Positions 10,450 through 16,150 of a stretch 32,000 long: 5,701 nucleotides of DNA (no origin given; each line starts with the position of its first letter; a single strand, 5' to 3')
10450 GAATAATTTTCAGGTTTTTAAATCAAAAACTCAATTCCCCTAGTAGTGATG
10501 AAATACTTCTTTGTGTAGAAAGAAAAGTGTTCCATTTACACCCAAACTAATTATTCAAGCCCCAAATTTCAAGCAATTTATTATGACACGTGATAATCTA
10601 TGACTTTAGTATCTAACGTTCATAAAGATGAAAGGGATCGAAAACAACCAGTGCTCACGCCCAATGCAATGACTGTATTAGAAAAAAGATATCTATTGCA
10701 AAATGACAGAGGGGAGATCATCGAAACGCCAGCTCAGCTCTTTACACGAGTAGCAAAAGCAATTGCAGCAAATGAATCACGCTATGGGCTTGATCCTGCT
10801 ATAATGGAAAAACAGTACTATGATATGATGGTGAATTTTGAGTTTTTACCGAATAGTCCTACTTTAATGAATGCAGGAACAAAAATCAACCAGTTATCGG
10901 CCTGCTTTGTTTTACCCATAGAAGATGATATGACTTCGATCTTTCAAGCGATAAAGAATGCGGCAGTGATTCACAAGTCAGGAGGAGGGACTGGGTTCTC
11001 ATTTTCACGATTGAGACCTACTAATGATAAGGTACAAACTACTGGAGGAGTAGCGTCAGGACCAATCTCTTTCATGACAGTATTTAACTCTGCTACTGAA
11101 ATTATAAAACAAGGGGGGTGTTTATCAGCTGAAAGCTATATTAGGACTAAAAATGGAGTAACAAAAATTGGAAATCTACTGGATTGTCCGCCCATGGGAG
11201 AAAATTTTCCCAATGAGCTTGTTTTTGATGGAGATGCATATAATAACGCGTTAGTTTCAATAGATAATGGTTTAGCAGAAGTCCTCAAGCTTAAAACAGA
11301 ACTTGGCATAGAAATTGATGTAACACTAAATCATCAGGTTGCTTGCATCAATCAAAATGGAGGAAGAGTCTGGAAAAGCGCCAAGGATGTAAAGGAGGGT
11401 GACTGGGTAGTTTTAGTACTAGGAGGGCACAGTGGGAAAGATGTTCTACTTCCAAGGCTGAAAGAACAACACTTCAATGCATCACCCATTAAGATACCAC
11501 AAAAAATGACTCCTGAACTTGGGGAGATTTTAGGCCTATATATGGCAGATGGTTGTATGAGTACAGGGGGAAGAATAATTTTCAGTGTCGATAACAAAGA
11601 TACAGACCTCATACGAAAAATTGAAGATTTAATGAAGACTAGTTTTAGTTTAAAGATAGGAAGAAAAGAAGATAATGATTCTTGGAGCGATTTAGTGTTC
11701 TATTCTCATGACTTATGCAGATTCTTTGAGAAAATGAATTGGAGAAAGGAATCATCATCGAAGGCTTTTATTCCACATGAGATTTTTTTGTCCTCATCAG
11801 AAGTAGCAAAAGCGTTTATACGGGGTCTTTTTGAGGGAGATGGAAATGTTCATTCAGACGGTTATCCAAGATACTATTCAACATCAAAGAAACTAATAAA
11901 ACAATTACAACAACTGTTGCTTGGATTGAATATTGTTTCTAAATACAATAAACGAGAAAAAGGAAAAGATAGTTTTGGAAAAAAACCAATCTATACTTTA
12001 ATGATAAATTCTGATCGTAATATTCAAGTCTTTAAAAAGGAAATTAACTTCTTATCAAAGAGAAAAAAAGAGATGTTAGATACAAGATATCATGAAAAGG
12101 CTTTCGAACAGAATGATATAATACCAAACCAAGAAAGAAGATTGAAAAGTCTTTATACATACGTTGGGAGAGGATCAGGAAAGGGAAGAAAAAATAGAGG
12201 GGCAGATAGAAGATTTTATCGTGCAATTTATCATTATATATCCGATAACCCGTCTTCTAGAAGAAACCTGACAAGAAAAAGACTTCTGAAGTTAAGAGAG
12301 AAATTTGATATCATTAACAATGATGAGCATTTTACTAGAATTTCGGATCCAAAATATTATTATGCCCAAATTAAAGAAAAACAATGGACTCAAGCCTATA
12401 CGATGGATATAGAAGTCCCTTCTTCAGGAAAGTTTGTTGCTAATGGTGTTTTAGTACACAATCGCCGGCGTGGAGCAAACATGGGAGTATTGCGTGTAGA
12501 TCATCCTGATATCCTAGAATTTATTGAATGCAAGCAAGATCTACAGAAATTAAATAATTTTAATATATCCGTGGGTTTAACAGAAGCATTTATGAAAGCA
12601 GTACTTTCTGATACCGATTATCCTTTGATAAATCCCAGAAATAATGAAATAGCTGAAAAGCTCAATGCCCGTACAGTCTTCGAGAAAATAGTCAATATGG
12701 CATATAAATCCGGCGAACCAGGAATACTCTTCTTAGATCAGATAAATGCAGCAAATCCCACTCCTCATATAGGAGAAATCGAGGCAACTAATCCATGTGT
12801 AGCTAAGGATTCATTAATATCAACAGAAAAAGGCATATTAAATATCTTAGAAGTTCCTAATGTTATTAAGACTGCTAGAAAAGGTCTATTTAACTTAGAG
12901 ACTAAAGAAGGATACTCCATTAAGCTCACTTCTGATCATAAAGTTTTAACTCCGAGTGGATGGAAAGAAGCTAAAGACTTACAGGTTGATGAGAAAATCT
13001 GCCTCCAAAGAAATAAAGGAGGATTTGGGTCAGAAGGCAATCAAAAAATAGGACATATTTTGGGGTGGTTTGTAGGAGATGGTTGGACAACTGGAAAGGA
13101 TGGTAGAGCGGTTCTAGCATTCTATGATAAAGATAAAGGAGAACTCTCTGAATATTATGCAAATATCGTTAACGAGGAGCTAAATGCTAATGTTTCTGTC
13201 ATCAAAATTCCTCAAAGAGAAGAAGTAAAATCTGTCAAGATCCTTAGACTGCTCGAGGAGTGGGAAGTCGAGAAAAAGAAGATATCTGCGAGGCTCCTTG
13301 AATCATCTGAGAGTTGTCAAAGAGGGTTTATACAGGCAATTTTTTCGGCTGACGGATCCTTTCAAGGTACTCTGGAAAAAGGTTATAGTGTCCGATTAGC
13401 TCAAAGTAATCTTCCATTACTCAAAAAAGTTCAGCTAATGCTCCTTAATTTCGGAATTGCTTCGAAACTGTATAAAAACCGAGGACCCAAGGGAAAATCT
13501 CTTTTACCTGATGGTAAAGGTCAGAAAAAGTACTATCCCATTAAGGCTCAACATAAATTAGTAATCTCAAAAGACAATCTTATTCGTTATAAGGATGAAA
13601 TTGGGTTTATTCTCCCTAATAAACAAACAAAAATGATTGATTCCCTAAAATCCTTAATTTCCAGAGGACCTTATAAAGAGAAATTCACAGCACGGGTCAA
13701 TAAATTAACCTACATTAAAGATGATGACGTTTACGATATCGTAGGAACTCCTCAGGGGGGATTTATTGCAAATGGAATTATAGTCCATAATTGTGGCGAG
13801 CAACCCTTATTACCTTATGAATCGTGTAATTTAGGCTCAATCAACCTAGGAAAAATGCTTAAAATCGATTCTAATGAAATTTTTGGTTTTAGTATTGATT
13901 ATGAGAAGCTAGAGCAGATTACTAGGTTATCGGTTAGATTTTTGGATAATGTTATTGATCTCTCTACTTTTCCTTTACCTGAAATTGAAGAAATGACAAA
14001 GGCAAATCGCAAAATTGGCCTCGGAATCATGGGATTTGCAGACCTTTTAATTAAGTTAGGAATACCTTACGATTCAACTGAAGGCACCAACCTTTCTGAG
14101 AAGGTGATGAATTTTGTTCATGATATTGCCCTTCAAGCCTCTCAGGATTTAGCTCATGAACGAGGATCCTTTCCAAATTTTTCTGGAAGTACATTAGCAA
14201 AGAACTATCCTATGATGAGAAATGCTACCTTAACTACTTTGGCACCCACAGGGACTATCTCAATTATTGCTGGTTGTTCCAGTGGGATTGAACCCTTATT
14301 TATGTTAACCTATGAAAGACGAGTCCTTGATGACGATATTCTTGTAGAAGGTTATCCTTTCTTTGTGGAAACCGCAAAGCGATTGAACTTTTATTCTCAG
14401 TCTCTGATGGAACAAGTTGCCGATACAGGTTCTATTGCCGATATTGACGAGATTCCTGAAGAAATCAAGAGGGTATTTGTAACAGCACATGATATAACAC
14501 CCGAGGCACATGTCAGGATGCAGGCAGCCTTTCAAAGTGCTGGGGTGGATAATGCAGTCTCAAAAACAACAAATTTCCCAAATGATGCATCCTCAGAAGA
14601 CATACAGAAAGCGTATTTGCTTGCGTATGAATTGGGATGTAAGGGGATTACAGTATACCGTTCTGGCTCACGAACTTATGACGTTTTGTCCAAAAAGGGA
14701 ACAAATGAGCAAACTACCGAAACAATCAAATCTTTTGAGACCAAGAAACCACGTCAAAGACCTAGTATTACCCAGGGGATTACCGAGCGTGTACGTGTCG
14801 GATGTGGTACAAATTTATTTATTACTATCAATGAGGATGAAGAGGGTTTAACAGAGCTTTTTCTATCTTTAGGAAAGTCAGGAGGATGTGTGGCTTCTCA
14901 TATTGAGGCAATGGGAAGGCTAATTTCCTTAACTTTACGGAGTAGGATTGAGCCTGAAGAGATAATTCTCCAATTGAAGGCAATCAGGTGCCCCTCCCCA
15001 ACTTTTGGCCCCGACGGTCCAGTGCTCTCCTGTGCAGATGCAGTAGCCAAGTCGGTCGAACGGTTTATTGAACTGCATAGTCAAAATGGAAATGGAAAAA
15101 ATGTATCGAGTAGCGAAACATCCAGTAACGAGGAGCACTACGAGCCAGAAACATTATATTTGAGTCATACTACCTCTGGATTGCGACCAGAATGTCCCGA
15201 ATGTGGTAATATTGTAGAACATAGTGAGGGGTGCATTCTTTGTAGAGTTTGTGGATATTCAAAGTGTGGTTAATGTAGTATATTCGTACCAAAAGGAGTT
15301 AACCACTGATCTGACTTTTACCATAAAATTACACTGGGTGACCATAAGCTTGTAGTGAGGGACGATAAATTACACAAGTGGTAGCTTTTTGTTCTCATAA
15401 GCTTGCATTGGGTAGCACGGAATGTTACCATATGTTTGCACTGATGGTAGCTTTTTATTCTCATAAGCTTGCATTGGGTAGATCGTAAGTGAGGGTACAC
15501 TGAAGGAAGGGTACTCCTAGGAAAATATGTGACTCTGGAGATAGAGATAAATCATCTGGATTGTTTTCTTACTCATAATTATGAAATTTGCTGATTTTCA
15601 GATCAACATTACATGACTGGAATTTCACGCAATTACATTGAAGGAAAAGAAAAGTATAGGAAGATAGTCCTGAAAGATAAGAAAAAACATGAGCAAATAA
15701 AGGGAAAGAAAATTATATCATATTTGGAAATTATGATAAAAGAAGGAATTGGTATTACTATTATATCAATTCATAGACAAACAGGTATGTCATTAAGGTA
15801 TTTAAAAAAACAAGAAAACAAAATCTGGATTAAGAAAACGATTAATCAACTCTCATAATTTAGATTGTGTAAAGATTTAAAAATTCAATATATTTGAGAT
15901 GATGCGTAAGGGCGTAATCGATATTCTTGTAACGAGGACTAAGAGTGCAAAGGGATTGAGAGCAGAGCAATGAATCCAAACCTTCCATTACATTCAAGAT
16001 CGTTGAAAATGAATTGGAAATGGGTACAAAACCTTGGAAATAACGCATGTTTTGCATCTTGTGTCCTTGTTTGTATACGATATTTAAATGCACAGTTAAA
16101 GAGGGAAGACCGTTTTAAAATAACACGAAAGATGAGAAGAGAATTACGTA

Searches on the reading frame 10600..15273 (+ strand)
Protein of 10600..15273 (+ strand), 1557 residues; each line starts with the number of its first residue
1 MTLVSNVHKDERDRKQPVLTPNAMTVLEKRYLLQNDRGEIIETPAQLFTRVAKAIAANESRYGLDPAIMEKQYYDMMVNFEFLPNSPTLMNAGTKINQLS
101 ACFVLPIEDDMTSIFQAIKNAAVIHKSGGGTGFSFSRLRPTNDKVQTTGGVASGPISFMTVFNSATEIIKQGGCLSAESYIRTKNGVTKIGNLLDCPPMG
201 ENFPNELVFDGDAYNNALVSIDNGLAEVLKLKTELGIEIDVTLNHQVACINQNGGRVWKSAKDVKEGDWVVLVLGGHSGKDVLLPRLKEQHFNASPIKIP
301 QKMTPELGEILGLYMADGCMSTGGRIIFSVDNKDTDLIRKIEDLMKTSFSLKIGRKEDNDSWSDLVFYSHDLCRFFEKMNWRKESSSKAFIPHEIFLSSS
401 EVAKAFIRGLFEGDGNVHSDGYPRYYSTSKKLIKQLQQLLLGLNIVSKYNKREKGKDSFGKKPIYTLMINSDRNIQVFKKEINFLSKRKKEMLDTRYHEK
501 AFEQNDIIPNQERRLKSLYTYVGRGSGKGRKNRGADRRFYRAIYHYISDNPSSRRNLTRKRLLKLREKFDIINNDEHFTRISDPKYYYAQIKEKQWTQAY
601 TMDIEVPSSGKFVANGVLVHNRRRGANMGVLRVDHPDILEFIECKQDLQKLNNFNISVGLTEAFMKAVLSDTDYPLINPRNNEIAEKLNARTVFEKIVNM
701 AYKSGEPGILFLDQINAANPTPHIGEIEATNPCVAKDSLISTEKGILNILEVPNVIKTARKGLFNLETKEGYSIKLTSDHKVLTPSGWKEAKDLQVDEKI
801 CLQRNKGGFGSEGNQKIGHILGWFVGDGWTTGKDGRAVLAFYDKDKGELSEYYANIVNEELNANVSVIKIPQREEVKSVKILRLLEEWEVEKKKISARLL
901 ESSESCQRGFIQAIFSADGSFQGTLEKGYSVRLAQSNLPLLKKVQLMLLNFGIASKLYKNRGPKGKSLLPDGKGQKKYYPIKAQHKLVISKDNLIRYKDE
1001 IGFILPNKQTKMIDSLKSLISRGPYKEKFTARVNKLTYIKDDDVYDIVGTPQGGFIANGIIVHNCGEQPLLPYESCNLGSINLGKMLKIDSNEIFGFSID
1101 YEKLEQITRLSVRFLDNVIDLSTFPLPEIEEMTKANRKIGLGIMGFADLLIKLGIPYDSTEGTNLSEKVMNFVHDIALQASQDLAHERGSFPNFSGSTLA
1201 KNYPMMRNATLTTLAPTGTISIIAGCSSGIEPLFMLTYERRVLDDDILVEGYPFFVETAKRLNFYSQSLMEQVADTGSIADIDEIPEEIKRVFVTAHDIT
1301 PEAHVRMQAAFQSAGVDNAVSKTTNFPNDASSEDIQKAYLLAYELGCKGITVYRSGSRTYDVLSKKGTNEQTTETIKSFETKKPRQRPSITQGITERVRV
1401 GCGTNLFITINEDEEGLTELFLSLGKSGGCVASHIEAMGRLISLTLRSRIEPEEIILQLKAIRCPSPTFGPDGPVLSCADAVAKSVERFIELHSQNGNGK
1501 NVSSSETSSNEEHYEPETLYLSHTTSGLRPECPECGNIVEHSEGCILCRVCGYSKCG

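Call 74: search_protein_families(library=ncbifam, proteins=[window:10600-15273:+], max_evalue=0.0001)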
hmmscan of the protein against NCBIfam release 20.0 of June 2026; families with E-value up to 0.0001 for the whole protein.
window:10600-15273:+ (1557 aa): 34 families (the best 25 are shown)
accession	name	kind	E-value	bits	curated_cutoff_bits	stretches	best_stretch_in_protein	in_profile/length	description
NF006417.0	PRK08665.1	equivalog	0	1090.7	961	3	1064-1557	279-759/759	vitamin B12-dependent ribonucleotide reductase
NF005010.0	PRK06406.1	subfamily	8e-221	735.3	1125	4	1064-1374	435-735/771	vitamin B12-dependent ribonucleotide reductase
TIGR02504.1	NrdJ_Z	equivalog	6e-203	675.7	399.95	3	1064-1363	281-606/606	adenosylcobalamin-dependent ribonucleoside-diphosphate reductase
NF006207.0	PRK08332.1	equivalog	4.8e-182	607.5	2400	6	755-1195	940-1370/1684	vitamin B12-dependent ribonucleotide reductase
NF005122.0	PRK06556.1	equivalog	9.3e-104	348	859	4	1206-1511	541-870/960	vitamin B12-dependent ribonucleotide reductase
TIGR02506.1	NrdE_NrdA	equivalog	1e-94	318.2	341.05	4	1074-1201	308-429/616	ribonucleoside-diphosphate reductase subunit alpha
NF005401.0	PRK06948.1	subfamily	2e-81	274.5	906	3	1063-1371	290-598/604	ribonucleotide reductase-like protein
NF006577.0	PRK09102.1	equivalog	2.7e-77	260.4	620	3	1105-1372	320-587/604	ribonucleoside-diphosphate reductase subunit alpha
NF005544.0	PRK07207.1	equivalog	5.7e-76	256.1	965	3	7-173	287-445/965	ribonucleoside-diphosphate reductase subunit alpha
NF005101.0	PRK06539.1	equivalog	8.2e-74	249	988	3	1075-1201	455-574/822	ribonucleoside-diphosphate reductase subunit alpha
NF005991.0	PRK08115.1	equivalog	4.6e-72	243.2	854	3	1062-1198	476-607/858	vitamin B12-dependent ribonucleotide reductase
NF009029.0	PRK12365.1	equivalog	7e-62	209.7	1350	3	1062-1202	675-805/1046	ribonucleoside-diphosphate reductase subunit alpha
NF005736.0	PRK07562.1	equivalog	1.4e-61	208.4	1737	4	1064-1195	475-601/1222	vitamin B12-dependent ribonucleotide reductase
NF006279.0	PRK08447.1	equivalog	2e-54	185.3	1082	2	23-172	141-286/789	ribonucleoside-diphosphate reductase subunit alpha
NF005483.0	PRK07088.1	equivalog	6.4e-51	173.4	1214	2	15-173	154-310/764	ribonucleoside-diphosphate reductase subunit alpha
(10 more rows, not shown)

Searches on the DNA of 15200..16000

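Call 94: search_rna_families(source=window, start=15200, end=16000, threshold=evalue, max_evalue=1)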
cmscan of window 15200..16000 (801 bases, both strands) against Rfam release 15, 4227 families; matches with E-value up to 1: 1.
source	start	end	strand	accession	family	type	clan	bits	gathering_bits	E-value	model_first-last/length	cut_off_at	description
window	15871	15915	+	RF02751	ES036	Gene; sRNA;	-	22.8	37.6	0.069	1-43/43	no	ES036 (CssrF) sRNA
